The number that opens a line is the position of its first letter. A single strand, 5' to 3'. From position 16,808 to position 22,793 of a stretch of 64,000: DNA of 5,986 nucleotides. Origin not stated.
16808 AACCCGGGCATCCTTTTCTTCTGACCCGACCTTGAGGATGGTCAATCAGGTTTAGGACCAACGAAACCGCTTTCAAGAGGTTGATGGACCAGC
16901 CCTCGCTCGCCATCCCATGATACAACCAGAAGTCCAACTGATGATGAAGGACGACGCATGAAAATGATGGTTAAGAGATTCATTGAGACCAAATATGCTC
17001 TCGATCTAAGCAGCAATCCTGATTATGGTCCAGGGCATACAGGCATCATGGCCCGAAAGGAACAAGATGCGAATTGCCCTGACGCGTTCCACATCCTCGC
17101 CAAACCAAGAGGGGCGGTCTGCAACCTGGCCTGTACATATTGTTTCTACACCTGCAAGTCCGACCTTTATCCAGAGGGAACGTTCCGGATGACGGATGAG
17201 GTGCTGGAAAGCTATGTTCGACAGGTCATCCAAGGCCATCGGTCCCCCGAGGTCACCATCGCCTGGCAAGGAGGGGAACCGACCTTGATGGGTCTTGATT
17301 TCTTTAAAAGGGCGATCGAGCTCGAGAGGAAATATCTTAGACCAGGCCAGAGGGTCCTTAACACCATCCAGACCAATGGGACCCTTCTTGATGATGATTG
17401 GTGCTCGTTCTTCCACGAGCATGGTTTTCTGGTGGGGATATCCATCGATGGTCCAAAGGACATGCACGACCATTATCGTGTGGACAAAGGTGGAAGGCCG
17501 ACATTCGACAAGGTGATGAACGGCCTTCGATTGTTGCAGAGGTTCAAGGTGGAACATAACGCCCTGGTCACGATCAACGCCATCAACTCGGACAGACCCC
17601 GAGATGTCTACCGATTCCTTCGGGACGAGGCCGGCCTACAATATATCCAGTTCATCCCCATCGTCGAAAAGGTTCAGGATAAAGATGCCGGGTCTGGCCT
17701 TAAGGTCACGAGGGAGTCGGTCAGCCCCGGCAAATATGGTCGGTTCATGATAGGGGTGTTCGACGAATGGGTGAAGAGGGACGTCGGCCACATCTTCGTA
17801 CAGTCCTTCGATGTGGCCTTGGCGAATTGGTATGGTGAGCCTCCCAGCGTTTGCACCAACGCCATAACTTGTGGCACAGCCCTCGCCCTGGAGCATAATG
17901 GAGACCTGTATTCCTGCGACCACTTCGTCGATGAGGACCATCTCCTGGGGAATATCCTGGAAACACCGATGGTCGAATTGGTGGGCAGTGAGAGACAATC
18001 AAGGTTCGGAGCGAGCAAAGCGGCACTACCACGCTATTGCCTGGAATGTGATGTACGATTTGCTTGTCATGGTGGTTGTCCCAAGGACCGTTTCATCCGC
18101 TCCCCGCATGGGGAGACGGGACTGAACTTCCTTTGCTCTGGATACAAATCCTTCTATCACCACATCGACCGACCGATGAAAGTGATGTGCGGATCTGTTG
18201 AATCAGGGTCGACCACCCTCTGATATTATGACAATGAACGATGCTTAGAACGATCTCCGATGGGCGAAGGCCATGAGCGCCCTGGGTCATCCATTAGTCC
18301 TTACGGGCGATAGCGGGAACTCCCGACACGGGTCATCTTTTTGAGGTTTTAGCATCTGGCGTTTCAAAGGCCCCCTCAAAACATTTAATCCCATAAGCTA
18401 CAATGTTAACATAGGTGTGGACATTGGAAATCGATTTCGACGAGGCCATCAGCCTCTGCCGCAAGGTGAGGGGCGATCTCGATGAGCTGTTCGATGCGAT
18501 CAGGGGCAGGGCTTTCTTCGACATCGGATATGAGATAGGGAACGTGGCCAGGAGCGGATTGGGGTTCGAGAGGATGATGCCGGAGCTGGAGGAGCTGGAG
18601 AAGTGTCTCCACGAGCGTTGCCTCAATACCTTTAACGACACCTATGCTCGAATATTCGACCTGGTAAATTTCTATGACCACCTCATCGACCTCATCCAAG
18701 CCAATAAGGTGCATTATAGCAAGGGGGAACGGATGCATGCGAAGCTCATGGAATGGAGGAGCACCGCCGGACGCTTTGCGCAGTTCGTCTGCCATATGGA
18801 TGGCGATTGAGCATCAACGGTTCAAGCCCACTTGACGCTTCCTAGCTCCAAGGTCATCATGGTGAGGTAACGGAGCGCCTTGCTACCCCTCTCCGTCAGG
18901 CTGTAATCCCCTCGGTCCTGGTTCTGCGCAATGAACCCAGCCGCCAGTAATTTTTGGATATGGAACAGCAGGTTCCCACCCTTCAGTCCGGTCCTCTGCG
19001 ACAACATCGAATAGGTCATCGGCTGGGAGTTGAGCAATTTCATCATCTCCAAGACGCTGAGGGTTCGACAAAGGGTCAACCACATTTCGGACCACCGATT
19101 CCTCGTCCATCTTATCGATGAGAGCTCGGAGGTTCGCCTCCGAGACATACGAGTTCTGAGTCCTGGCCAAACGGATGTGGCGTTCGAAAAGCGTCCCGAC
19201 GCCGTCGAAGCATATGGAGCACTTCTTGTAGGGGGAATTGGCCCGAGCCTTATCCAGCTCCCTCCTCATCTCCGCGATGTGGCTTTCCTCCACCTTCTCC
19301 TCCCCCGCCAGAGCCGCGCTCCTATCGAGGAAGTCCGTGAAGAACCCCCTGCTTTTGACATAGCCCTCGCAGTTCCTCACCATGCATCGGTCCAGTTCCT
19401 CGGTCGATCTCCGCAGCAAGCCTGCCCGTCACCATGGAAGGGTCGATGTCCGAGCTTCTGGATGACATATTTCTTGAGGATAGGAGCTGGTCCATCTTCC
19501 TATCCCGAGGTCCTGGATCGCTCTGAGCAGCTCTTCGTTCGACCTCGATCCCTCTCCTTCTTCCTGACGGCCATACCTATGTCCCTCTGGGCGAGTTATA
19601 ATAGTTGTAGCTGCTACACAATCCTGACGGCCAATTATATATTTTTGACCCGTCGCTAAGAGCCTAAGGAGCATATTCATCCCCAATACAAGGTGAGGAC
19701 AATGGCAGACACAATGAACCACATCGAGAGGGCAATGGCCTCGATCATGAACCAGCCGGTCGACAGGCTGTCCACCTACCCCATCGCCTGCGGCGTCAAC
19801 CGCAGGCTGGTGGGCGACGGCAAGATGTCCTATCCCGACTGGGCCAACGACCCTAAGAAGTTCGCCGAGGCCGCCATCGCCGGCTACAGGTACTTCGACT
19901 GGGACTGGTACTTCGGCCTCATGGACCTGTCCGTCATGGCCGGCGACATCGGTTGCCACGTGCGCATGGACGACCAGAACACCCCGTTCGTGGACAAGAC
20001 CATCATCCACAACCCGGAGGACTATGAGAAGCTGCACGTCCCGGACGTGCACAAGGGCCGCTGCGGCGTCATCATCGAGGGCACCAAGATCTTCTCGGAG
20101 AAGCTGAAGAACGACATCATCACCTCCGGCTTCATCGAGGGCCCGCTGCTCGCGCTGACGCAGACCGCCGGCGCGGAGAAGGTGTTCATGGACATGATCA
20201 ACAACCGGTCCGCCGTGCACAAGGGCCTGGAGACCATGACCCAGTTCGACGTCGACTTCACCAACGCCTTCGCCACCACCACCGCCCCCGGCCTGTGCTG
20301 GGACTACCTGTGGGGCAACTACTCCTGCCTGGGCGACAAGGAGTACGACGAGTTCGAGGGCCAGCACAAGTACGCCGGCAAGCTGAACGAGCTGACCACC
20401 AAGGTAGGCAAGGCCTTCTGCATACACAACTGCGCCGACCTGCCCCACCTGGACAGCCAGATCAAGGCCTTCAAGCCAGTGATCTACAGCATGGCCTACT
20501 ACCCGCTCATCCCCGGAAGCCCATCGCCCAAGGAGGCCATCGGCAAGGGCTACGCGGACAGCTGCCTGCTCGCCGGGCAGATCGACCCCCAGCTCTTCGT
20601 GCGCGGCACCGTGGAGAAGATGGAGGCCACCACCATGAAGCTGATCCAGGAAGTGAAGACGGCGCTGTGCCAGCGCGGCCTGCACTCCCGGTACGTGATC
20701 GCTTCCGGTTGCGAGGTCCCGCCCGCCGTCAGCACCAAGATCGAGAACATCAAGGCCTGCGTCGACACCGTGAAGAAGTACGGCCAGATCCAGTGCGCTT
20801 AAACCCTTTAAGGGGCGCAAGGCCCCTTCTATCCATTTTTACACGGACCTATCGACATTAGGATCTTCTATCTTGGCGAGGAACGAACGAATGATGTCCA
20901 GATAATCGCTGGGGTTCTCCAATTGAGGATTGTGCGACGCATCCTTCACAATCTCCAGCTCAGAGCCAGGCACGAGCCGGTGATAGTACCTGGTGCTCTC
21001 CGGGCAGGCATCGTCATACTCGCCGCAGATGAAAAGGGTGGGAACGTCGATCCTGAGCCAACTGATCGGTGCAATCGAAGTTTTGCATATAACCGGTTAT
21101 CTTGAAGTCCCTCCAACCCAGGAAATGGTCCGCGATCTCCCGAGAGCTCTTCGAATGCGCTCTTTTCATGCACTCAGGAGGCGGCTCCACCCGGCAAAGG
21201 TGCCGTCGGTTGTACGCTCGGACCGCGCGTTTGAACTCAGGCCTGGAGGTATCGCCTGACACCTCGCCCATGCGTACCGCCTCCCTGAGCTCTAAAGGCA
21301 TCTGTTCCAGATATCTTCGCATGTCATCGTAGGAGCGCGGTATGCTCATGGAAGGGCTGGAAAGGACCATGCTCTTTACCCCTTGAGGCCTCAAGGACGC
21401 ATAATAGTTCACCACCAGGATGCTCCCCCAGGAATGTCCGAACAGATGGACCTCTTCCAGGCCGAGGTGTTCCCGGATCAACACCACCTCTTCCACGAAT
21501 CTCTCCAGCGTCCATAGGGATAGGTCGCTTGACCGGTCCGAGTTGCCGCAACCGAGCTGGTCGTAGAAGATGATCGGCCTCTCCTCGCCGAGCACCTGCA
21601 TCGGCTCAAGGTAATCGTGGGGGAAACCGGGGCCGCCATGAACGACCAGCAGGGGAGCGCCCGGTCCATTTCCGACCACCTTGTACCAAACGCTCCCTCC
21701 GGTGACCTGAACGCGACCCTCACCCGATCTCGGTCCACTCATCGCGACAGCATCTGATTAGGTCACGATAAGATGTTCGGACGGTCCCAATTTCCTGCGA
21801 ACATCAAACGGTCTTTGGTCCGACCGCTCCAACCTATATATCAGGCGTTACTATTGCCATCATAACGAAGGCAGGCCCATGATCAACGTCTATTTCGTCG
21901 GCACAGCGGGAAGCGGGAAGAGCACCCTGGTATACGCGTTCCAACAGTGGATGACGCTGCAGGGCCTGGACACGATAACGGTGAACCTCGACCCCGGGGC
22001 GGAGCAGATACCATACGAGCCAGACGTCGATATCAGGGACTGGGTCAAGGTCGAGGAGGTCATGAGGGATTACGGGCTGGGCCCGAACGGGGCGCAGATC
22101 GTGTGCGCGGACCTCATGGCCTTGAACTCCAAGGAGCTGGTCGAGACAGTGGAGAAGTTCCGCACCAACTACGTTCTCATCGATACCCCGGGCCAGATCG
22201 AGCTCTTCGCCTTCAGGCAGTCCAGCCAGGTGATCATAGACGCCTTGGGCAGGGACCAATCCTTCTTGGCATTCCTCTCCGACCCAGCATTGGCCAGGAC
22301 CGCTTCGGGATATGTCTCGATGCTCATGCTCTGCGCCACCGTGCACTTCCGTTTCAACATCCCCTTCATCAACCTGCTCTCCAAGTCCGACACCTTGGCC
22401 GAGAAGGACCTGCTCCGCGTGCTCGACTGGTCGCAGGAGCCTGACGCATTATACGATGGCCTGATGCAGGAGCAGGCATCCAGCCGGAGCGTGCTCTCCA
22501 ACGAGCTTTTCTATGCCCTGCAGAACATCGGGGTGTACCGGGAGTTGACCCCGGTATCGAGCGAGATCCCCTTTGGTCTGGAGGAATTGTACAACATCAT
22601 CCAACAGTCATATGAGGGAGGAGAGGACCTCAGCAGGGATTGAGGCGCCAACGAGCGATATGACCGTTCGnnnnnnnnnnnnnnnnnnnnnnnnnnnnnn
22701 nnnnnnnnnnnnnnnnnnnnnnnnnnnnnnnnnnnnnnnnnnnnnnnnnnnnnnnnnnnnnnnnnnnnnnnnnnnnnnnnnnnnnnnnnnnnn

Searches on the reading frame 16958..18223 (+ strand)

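Call 53: search_protein_families(library=pfam, max_evalue=0.001, proteins=[window:16958-18223:+])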
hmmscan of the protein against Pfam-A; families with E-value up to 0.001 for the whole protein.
window:16958-18223:+ (421 aa): 2 families
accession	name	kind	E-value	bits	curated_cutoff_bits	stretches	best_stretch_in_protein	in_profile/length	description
PF04055.27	Radical_SAM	-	2.5e-17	64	29.5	1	54-220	6-165/166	Radical SAM superfamily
PF13186.11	SPASM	-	4.6e-07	30.5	21.5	1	307-365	6-67/67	Iron-sulfur cluster-binding domain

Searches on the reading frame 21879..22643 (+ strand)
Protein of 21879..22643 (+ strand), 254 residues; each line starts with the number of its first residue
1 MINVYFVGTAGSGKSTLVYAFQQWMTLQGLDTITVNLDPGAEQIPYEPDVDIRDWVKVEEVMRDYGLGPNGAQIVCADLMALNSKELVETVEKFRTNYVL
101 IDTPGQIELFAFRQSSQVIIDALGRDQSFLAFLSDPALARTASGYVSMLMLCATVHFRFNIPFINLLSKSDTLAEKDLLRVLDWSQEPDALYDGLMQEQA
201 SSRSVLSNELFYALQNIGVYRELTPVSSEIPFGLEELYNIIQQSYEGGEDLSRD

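Call 12: find_encoding_contigs(protein=window:21879-22643:+, flank=5000, max_places=10)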
Protein window:21879-22643:+ (254 aa): 2 contigs read that carry it; 2 places shown.
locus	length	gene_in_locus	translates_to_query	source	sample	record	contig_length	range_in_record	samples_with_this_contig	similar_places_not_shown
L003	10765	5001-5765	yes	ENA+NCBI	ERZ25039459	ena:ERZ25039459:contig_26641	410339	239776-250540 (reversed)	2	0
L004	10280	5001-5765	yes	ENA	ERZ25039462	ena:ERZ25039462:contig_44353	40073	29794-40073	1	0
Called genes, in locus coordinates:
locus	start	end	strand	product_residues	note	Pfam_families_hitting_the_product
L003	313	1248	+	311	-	PF04055:Radical_SAM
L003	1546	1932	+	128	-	-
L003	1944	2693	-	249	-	PF24038:DUF7347 (weak), PF01022:HTH_5 (weak), PF12840:HTH_20 (weak)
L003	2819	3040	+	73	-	-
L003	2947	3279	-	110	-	-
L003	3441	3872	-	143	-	-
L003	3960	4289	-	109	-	-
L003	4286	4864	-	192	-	PF00561:Abhydrolase_1, PF12146:Hydrolase_4, PF12697:Abhydrolase_6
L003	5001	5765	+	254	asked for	PF03029:ATP_bind_1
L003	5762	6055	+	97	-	-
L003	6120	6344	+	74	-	-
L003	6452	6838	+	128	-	-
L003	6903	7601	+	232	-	-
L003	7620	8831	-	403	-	PF13191:AAA_16 (faint), PF16450:Prot_ATP_ID_OB_C, PF00004:AAA, PF07724:AAA_2 (weak), PF07728:AAA_5 (weak), PF17862:AAA_lid_3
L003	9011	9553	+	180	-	PF26602:HVO_2718_N, PF24250:HVO_2718 (weak), PF01381:HTH_3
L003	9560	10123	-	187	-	PF09999:DUF2240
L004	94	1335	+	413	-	PF04055:Radical_SAM, PF13186:SPASM (weak)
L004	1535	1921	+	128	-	-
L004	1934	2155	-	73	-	-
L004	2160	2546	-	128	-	-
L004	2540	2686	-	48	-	-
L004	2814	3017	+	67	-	-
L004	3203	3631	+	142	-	-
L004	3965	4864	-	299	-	PF00561:Abhydrolase_1, PF12146:Hydrolase_4, PF12697:Abhydrolase_6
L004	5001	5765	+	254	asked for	PF03029:ATP_bind_1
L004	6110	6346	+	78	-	-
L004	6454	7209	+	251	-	PF13243:SQHop_cyclase_C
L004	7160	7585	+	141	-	-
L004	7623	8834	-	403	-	PF13191:AAA_16 (faint), PF16450:Prot_ATP_ID_OB_C, PF00004:AAA, PF07724:AAA_2 (weak), PF07728:AAA_5 (weak), PF17862:AAA_lid_3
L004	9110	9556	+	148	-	PF24250:HVO_2718 (weak), PF01381:HTH_3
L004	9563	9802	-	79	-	PF09999:DUF2240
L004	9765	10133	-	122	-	PF09999:DUF2240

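Call 24: search_protein_families(library=pfam, max_evalue=0.01, proteins=[window:21879-22643:+])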
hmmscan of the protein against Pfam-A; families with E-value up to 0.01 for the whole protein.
window:21879-22643:+ (254 aa): 4 families
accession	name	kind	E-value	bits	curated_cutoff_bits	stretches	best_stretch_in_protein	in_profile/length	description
PF03029.23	ATP_bind_1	-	1.1e-61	209.2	27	1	6-245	1-238/240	Conserved hypothetical ATP binding protein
PF16575.11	CLP1_P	-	5.3e-05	23.6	26.6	0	8-44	1-37/188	mRNA cleavage and polyadenylation factor CLP1 P-loop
PF13555.12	AAA_29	-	0.003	17.7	27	1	4-26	25-47/61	P-loop containing region of AAA domain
PF01656.29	CbiA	-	0.0034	17.8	25.4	1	9-98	7-69/125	CobQ/CobB/MinD/ParA nucleotide binding domain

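Call 29: list_cluster_members(proteins=[P0001, window:21879-22643:+])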
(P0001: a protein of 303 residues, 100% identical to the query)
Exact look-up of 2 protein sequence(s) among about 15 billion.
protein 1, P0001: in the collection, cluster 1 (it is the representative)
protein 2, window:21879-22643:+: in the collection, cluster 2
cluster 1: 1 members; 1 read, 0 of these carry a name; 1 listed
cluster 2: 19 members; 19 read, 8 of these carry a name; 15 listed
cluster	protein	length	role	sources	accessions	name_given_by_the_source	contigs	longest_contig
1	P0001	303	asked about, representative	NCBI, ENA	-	-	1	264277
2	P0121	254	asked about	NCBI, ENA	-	-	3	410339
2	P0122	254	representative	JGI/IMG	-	GTPase SAR1 family protein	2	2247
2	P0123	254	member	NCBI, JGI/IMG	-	GTPase SAR1 family protein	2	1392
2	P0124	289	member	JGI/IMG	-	GPN-loop GTPase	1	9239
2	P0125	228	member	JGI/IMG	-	GPN-loop GTPase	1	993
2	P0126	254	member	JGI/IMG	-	GTPase SAR1 family protein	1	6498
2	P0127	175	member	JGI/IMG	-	hypothetical protein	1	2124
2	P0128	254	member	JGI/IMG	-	GTPase SAR1 family protein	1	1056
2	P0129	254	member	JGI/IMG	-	hypothetical protein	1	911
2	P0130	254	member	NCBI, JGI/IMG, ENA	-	-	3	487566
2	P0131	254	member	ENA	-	-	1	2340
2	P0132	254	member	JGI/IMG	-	-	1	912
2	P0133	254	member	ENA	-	-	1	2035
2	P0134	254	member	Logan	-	-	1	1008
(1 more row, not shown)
